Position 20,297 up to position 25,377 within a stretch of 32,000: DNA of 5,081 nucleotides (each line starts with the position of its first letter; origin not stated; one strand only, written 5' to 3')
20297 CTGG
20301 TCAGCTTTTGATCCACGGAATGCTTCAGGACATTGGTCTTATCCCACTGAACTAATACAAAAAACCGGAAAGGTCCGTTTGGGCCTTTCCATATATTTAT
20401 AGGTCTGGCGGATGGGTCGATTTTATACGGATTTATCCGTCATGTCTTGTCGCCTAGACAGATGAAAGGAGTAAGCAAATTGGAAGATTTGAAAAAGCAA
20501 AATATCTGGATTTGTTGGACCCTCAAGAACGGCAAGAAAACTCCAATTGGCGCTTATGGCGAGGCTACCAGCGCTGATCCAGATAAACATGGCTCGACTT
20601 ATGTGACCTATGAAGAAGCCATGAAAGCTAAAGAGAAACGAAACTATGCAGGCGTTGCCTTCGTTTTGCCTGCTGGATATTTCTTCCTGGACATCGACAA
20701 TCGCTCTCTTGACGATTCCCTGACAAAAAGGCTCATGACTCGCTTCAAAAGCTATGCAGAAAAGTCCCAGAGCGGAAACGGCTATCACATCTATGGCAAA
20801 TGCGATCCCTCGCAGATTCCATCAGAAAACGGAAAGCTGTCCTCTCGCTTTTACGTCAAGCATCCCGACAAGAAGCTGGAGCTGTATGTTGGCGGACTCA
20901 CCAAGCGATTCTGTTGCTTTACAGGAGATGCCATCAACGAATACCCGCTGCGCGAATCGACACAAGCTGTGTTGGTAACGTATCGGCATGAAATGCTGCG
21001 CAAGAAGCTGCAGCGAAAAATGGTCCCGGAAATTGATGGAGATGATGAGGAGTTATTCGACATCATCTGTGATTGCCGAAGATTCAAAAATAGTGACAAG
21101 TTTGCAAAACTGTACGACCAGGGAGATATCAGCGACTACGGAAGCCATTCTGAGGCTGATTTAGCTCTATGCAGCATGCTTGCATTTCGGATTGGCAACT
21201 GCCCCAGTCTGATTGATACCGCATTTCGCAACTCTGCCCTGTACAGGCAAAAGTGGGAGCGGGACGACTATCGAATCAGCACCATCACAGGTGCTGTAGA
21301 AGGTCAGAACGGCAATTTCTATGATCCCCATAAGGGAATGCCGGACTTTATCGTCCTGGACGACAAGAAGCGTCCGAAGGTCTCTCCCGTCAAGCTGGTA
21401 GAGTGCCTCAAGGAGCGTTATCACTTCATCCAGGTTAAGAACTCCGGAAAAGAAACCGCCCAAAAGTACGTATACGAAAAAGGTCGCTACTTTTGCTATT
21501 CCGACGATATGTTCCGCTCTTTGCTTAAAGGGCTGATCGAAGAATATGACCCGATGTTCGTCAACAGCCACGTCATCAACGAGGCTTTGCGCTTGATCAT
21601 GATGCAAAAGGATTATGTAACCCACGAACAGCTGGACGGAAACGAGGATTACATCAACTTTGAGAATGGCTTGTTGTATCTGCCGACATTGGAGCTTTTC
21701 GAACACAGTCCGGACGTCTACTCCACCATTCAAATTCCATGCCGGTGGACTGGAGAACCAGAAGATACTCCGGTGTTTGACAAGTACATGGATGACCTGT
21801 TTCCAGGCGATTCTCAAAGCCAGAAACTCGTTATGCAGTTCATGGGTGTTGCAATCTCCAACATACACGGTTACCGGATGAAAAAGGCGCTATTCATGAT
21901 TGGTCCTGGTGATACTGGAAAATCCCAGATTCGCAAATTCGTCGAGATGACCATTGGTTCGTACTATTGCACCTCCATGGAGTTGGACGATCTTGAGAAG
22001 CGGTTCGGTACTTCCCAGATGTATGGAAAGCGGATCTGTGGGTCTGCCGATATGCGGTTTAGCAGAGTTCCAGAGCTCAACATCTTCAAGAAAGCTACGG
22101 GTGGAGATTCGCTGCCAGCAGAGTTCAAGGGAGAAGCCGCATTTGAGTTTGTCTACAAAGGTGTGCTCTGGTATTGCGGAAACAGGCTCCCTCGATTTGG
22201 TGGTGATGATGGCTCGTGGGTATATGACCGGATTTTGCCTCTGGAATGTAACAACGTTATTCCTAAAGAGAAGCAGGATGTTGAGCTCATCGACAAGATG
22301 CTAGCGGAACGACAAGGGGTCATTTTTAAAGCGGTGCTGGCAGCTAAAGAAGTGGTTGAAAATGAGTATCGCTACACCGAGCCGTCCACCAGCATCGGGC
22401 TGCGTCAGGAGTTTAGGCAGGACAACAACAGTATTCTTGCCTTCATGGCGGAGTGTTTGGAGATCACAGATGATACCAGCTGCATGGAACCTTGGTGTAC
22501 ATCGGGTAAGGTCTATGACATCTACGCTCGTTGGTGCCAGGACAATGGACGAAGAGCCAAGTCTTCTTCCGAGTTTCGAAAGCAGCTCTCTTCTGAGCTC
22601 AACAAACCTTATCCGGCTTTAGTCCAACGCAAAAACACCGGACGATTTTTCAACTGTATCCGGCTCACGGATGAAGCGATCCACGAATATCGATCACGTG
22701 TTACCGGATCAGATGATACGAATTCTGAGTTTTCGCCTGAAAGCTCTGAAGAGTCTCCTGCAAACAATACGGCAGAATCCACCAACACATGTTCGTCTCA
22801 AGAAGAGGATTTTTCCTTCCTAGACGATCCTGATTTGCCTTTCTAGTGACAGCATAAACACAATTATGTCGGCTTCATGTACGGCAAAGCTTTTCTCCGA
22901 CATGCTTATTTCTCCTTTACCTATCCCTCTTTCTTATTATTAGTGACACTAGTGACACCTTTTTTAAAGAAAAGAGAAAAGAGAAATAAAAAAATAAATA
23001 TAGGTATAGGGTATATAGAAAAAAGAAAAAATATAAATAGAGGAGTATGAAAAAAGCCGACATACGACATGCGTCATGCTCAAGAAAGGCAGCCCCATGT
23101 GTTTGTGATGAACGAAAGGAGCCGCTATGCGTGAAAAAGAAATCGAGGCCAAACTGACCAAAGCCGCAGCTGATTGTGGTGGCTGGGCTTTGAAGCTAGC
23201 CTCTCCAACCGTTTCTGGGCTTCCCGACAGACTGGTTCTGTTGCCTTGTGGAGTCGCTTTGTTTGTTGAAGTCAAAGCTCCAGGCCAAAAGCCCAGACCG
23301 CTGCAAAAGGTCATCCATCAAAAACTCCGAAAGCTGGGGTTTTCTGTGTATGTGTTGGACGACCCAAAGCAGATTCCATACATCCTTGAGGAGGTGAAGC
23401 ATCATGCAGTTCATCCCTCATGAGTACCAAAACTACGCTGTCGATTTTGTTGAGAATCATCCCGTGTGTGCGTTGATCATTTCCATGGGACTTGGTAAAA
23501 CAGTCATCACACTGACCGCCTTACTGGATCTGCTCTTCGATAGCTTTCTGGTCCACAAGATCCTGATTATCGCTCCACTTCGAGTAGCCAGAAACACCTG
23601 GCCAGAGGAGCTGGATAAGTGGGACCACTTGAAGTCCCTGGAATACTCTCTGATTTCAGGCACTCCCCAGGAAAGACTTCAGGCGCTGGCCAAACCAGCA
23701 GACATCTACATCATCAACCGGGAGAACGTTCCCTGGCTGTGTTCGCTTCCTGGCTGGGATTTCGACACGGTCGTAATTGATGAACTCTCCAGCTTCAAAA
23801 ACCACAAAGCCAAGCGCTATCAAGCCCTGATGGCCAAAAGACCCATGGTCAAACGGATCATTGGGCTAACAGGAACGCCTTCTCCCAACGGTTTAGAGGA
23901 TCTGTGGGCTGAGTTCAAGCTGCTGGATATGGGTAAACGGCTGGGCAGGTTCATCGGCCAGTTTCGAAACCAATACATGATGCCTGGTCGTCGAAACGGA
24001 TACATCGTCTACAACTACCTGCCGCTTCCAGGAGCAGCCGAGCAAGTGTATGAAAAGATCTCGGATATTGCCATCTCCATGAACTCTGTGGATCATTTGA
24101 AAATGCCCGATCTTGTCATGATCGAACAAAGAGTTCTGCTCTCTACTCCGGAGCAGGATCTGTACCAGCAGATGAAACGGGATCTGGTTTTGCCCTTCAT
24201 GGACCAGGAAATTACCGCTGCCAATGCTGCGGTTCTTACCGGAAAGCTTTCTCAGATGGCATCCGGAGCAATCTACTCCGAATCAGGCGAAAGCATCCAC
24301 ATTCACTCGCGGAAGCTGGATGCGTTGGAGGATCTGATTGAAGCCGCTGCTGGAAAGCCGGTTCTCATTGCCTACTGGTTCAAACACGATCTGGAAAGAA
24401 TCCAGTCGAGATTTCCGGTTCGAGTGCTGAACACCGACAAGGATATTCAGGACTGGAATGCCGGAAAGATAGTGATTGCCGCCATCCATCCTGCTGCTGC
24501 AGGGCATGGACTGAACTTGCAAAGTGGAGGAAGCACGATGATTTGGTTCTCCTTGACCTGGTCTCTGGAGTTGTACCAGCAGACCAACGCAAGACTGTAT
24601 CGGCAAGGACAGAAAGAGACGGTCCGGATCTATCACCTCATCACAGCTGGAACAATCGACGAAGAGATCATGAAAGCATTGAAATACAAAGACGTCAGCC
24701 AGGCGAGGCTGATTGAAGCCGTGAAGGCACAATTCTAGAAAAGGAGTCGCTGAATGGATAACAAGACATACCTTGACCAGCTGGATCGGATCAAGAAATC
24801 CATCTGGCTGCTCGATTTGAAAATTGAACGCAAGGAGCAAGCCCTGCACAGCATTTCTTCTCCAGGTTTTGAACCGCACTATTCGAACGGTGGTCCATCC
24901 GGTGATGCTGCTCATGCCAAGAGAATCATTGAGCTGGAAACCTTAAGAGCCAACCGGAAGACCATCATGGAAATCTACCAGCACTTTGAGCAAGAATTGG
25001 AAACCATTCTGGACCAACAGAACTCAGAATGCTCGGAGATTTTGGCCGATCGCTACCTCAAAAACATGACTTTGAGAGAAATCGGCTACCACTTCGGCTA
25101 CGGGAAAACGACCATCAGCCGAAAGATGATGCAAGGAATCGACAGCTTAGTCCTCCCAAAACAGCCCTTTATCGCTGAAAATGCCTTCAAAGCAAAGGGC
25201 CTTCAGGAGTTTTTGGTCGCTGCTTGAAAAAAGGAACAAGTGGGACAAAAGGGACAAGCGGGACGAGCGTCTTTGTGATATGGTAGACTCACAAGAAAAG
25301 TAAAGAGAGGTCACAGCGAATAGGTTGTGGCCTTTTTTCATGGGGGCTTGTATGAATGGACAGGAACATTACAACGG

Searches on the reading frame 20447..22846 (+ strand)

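Call 38: search_protein_families(library=phrogs, proteins=[window:20447-22846:+], max_evalue=0.001)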
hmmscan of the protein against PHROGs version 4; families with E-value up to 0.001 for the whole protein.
window:20447-22846:+ (799 aa): 13 families
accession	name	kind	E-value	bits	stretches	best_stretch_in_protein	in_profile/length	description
phrog_1829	-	DNA, RNA and nucleotide metabolism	6.6e-113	379.4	1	12-746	7-761/772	DNA primase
phrog_864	-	DNA, RNA and nucleotide metabolism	1.6e-67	229.8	1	312-743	209-628/1064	DNA primase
phrog_1156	-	DNA, RNA and nucleotide metabolism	7.9e-53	181.2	1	371-764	453-849/855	DNA primase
phrog_6088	-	DNA, RNA and nucleotide metabolism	4.9e-48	165.1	1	386-743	416-766/772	DNA primase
phrog_13901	-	DNA, RNA and nucleotide metabolism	8.9e-39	134.6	1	12-296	12-304/341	DNA primase/helicase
phrog_7601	-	unknown function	6.6e-37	128.5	1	462-750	5-281/289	-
phrog_2478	-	DNA, RNA and nucleotide metabolism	1.6e-27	97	1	391-746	497-846/854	DNA polymerase/primase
phrog_3022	-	DNA, RNA and nucleotide metabolism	1.6e-25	90.7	1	15-274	13-280/788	DNA primase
phrog_16213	-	DNA, RNA and nucleotide metabolism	3e-22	79.7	1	342-648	259-565/732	DNA primase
phrog_16950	-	DNA, RNA and nucleotide metabolism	4.2e-19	68.9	1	381-716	460-808/843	DNA primase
phrog_1883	-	DNA, RNA and nucleotide metabolism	7.8e-18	65.2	1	391-744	405-751/756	DNA helicase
phrog_8643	-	DNA, RNA and nucleotide metabolism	7.2e-11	43.2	1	14-137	40-159/179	DNA polymerase/primase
phrog_2249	-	DNA, RNA and nucleotide metabolism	7.8e-08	32.4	1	337-720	399-762/802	DNA primase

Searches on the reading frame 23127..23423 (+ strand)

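Call 60: search_protein_families(library=pfam, proteins=[window:23127-23423:+], max_evalue=0.001)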
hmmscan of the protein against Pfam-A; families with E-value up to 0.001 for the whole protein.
window:23127-23423:+ (98 aa): 1 family
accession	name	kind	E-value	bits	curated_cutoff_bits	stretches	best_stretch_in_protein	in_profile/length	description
PF08774.17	VRR_NUC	-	0.00014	22.3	23.8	1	30-77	62-112/116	VRR-NUC domain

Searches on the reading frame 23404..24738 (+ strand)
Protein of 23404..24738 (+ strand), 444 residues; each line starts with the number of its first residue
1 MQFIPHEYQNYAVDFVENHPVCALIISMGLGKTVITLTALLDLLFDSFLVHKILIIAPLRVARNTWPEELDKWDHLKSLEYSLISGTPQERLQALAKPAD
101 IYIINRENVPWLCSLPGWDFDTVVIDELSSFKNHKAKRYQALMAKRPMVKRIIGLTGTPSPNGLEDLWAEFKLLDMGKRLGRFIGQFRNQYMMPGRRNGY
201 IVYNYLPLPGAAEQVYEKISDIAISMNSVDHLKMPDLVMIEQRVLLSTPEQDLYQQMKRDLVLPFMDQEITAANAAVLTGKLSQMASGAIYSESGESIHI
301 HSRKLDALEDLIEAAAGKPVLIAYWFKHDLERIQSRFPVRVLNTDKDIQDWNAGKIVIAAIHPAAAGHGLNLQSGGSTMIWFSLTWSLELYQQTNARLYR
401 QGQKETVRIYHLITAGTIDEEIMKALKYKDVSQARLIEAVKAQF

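Call 38: search_protein_families(library=phrogs, proteins=[window:23404-24738:+], max_evalue=0.001)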
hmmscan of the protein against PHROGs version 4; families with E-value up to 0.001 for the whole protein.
window:23404-24738:+ (444 aa): 8 families
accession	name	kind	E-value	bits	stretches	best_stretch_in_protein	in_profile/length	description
phrog_62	-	DNA, RNA and nucleotide metabolism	2.4e-160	536.9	1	1-443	693-1139/1881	DNA helicase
phrog_11354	-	unknown function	1.3e-47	161.3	1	343-443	11-111/116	-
phrog_16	-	DNA, RNA and nucleotide metabolism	1.4e-13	51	1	2-163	270-420/986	DNA helicase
phrog_29996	-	unknown function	3.2e-13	49.6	2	348-429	1078-1156/1189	-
phrog_11801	-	other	3e-07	29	1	352-429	1408-1485/2269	DNA methyltransferase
phrog_1685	-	unknown function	2e-05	23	1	350-429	1462-1541/2278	-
phrog_23807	-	unknown function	6.9e-05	21.8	1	364-417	595-649/1053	-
phrog_26785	-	unknown function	0.00082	18.4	0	24-179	273-427/1087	-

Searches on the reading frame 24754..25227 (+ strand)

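Call 38: search_protein_families(library=phrogs, proteins=[window:24754-25227:+], max_evalue=0.001)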
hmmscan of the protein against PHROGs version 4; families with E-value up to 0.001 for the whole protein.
window:24754-25227:+ (157 aa): 3 families
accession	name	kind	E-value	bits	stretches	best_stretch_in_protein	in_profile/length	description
phrog_36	-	transcription regulation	1.5e-12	48.6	1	3-140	56-191/220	transcriptional regulator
phrog_1740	-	transcription regulation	2.3e-05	24.1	1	76-131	156-211/567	RNA polymerase sigma factor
phrog_1558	-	unknown function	0.00021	22.2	1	56-132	80-164/178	-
